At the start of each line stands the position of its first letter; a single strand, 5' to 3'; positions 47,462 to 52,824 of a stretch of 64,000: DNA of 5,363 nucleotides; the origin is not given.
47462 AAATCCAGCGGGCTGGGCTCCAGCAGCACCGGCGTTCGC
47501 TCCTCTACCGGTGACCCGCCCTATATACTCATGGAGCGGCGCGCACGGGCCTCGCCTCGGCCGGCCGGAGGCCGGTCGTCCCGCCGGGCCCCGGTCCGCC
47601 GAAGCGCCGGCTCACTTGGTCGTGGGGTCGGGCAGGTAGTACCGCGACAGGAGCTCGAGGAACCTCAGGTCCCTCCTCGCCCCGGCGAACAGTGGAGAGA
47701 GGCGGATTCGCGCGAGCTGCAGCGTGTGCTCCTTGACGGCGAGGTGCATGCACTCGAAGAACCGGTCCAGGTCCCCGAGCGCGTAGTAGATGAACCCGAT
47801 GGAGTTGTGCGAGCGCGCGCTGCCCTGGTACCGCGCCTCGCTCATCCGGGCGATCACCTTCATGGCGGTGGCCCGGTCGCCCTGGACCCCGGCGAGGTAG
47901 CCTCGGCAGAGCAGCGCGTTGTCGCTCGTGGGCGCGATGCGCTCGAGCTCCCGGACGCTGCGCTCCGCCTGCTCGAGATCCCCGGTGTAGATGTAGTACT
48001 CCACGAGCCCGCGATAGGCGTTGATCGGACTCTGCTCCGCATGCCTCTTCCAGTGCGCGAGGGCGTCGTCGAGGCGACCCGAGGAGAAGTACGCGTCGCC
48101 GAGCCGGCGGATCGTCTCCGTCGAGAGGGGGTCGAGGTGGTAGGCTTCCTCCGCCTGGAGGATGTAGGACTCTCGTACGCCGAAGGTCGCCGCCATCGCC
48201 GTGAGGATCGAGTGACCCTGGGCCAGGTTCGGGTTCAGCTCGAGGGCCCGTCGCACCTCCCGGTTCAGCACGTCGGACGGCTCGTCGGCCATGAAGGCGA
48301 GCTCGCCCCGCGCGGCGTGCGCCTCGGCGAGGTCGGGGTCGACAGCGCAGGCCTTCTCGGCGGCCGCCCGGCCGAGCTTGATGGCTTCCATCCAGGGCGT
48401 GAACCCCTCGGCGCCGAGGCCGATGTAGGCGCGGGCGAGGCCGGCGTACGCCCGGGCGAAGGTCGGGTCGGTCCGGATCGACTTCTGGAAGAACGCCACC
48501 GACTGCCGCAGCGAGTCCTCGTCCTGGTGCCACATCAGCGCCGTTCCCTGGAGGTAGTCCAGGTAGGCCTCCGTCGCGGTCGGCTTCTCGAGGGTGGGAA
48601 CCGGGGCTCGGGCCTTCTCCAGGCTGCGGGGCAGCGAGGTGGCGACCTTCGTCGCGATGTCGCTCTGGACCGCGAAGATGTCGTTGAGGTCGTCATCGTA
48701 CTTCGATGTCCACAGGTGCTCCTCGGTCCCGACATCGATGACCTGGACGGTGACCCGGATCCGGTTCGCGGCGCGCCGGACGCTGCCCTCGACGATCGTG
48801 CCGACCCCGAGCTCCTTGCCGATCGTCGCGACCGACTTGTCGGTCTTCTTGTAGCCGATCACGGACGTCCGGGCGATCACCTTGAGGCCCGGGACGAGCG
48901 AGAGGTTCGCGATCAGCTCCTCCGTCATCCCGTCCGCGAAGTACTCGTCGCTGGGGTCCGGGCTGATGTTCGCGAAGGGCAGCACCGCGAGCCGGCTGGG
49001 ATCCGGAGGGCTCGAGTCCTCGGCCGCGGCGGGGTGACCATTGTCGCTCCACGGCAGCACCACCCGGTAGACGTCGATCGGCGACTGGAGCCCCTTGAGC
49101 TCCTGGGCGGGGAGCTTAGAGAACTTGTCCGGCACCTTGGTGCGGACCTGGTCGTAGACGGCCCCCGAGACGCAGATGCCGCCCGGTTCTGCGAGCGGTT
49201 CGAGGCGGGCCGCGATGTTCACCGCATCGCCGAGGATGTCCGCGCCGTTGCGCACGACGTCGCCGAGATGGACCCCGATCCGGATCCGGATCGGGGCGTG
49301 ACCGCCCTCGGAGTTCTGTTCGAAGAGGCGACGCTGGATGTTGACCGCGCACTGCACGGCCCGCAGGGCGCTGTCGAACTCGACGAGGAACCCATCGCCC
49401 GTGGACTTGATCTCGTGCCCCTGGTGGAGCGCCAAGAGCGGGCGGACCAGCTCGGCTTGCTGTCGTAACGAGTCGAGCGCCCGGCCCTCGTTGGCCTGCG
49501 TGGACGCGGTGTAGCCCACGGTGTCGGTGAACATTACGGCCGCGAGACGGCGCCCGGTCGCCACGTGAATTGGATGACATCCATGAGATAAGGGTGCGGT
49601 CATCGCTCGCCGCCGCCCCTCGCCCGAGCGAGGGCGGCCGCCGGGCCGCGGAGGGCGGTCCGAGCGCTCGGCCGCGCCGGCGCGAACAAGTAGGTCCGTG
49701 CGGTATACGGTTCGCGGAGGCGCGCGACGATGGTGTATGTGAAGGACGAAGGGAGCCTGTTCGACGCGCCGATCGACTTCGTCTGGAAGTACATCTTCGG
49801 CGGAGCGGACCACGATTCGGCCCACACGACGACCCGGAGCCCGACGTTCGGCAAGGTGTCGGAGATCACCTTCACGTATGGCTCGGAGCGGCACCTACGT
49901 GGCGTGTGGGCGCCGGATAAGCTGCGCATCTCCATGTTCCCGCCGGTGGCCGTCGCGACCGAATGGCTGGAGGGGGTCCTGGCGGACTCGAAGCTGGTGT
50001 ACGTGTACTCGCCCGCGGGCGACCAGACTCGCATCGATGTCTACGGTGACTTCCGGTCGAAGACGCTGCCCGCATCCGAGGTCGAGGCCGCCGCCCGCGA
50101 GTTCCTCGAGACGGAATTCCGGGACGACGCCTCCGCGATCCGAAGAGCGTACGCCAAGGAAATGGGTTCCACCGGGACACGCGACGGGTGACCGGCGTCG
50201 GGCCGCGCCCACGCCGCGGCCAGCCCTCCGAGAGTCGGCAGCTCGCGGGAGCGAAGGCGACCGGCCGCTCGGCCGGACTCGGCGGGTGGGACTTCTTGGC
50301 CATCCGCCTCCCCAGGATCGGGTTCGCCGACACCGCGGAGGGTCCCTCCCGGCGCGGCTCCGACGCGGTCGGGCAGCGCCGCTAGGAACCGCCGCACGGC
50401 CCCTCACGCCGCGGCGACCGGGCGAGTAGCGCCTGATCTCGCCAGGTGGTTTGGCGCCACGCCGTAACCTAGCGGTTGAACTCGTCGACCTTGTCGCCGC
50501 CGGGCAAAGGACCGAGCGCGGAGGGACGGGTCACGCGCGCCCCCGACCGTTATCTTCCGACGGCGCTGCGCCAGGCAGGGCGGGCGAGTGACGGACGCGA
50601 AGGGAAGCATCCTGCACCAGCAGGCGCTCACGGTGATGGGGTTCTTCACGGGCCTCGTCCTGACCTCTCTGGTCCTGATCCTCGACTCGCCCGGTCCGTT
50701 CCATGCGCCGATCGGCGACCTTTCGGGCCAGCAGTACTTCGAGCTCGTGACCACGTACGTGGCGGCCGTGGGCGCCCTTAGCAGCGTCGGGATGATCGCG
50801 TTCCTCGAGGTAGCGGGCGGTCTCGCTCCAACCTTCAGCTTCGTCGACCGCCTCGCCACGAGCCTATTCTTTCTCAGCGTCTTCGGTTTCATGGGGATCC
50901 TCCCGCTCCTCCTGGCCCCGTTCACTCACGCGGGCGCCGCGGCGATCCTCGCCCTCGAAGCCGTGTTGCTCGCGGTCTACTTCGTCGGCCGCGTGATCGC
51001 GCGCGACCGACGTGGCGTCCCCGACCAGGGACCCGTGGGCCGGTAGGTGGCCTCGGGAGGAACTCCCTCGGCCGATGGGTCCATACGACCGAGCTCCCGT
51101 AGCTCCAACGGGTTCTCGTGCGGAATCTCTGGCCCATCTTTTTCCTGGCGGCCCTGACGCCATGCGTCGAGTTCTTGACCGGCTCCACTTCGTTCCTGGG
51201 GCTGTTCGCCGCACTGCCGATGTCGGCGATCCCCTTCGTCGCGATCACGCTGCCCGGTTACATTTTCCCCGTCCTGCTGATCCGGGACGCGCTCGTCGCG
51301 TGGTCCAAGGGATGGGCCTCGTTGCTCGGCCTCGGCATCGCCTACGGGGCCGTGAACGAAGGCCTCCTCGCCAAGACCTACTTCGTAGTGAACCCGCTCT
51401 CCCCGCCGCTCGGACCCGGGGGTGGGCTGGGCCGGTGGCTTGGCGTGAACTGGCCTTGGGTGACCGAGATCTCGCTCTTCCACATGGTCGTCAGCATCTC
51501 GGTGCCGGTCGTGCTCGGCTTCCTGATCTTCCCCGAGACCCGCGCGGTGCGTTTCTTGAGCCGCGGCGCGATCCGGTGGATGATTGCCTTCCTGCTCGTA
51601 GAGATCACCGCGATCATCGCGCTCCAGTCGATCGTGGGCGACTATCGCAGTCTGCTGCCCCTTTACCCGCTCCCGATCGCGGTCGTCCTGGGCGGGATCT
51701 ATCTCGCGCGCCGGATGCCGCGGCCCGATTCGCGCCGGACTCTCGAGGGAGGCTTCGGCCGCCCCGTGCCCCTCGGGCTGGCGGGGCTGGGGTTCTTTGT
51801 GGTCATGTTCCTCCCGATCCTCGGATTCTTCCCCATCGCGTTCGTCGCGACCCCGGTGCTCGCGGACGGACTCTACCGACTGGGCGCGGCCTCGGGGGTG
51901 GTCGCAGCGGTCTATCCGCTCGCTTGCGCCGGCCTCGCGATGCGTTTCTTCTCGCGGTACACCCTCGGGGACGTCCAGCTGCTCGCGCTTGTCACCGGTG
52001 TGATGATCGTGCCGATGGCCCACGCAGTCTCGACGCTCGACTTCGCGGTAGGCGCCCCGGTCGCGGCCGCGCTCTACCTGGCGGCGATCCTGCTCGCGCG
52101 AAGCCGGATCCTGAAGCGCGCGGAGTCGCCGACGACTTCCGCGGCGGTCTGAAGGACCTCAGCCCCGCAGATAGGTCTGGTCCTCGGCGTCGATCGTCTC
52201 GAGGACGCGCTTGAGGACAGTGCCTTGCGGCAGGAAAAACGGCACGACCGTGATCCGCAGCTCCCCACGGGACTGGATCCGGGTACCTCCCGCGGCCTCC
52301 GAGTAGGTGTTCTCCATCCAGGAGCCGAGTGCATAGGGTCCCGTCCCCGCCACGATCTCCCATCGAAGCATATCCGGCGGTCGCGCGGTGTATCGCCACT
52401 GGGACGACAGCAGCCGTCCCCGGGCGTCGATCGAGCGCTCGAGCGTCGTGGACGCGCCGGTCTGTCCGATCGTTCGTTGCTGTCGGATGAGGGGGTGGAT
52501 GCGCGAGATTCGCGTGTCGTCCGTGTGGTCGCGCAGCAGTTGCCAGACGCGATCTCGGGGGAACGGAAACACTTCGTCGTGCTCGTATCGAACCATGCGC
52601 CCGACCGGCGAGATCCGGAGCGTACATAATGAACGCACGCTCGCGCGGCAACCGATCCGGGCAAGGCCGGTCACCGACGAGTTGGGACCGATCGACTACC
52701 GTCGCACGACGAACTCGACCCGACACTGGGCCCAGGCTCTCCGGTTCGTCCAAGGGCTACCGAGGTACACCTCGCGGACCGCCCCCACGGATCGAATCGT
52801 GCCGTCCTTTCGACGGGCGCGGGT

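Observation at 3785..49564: Local expansion of class III nucleotidyl cyclases: three cyclase–TolB-like–TPR paralogs plus two divergent cyclase architectures within 64 kb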

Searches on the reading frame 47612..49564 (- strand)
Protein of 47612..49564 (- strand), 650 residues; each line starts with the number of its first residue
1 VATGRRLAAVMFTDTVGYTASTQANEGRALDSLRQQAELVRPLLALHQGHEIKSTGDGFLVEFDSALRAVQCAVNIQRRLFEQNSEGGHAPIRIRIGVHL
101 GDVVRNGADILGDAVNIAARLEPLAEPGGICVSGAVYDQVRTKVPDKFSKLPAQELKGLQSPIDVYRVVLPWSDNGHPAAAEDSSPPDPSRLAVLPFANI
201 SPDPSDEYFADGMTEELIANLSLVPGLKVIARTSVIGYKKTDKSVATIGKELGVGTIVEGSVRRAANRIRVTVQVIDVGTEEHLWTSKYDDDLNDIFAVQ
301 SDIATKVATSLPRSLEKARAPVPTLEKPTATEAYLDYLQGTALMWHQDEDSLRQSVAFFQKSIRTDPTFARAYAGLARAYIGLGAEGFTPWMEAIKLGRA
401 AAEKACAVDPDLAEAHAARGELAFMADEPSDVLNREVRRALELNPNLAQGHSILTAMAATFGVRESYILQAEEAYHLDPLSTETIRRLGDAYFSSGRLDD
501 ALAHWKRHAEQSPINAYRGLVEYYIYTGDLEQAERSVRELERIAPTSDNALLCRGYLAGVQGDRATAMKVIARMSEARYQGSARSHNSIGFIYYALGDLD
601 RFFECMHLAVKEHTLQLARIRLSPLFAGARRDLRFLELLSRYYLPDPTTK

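Call 8: search_protein_families(library=pfam, proteins=[window:47612-49564:-], max_evalue=0.01)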
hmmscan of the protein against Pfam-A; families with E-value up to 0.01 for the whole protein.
window:47612-49564:- (650 aa): 9 families
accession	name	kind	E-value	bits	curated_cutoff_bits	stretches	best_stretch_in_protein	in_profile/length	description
PF13414.12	TPR_11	-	1.6e-13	50.5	26.8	0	489-511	1-23/42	TPR repeat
PF00211.25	Guanylate_cyc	-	1.9e-13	50.8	21.9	1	9-158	10-172/183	Adenylate and Guanylate cyclase catalytic domain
PF13431.12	TPR_17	-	4e-11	42.7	24.4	1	358-384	1-27/34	Tetratricopeptide repeat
PF14559.12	TPR_19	-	1.7e-08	35.1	25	0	353-384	8-39/68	Tetratricopeptide repeat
PF00515.34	TPR_1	-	1.6e-07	31.2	27.8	0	487-512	6-31/34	Tetratricopeptide repeat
PF13428.12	TPR_14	-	2.2e-06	28.2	23.5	0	515-556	2-43/44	Tetratricopeptide repeat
PF07719.23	TPR_2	-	2.5e-06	27.6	27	0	486-507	5-26/34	Tetratricopeptide repeat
PF13181.12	TPR_8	-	1.3e-05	25.4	25.7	0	583-609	1-27/34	Tetratricopeptide repeat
PF13424.12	TPR_12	-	0.00027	21.5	30.1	0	484-544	4-75/77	Tetratricopeptide repeat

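Call 32: search_protein_families(library=ncbifam, proteins=[window:47612-49564:-], max_evalue=0.01)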
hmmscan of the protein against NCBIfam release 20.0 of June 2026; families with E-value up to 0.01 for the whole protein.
window:47612-49564:- (650 aa): 11 families
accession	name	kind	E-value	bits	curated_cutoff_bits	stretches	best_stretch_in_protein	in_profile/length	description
NF058673.1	LipAdnlyCyLipJMY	equivalog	2.7e-21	75.8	800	1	3-166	291-447/449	bifunctional lipase/adenylate cyclase LipJ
TIGR04510.1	mod_pep_cyc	subfamily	1.7e-18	66.5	400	2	248-582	310-633/814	putative peptide modification system cyclase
NF009037.0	PRK12370.1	equivalog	2.4e-09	36.1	589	1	242-416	170-341/553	HilA/EilA family virulence transcriptional regulator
TIGR02917.1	PEP_TPR_lipo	equivalog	1.7e-08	32.9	312.2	1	398-577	450-630/899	XrtA/PEP-CTERM system TPR-repeat protein PrsT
NF007540.1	PRK10153.1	equivalog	2.8e-08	33.1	400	1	206-380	222-388/516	lysine decarboxylation/transport transcriptional activator CadC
NF033762.1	social_mot_Tgl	equivalog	1.8e-06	27.5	225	1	402-572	54-228/252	social motility TPR repeat lipoprotein Tgl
TIGR03903.1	TOMM_kin_cyc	equivalog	2.9e-06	25.4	705.75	1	19-143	303-439/1267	TOMM system kinase/cyclase fusion protein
TIGR02521.1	type_IV_pilW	equivalog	3.8e-05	23.4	154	0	487-610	36-162/234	type IV pilus biogenesis/stability protein PilW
TIGR03939.1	PGA_TPR_OMP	equivalog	8.4e-05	21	366.65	1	468-573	72-179/800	poly-beta-1,6 N-acetyl-D-glucosamine export porin PgaA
NF009638.0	PRK13165.1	equivalog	0.00011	21.7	186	1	234-298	42-104/161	cytochrome c maturation protein CcmE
NF040959.1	MamA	equivalog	0.0015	18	200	0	398-510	90-201/204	magnetosome protein MamA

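Call 33: search_protein_families(library=padloc, proteins=[window:47612-49564:-], max_evalue=0.01)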
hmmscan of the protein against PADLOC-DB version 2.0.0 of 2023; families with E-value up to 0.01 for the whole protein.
window:47612-49564:- (650 aa): 2 families
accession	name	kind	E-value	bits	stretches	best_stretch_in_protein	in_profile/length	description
PDLC00734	PycC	-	4.9e-08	30.5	1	65-153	257-357/374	Pycsar cyclase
PDLC02367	PycC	-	0.0024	15.3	1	65-144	105-196/226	-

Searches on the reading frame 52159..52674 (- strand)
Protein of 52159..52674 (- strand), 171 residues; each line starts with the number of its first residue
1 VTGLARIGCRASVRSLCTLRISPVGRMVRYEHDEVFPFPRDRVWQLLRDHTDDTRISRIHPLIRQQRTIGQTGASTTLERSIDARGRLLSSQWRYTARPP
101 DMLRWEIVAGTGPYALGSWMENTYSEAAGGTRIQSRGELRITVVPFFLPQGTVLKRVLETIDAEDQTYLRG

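Call 57: search_protein_families(library=pfam, proteins=[window:52159-52674:-], max_evalue=0.001)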
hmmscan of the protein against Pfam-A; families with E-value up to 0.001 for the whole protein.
window:52159-52674:- (171 aa): 1 family
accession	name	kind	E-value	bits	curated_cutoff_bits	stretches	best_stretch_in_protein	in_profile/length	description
PF10604.15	Polyketide_cyc2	-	2.9e-06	28.1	27.4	1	27-158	1-126/142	Polyketide cyclase / dehydrase and lipid transport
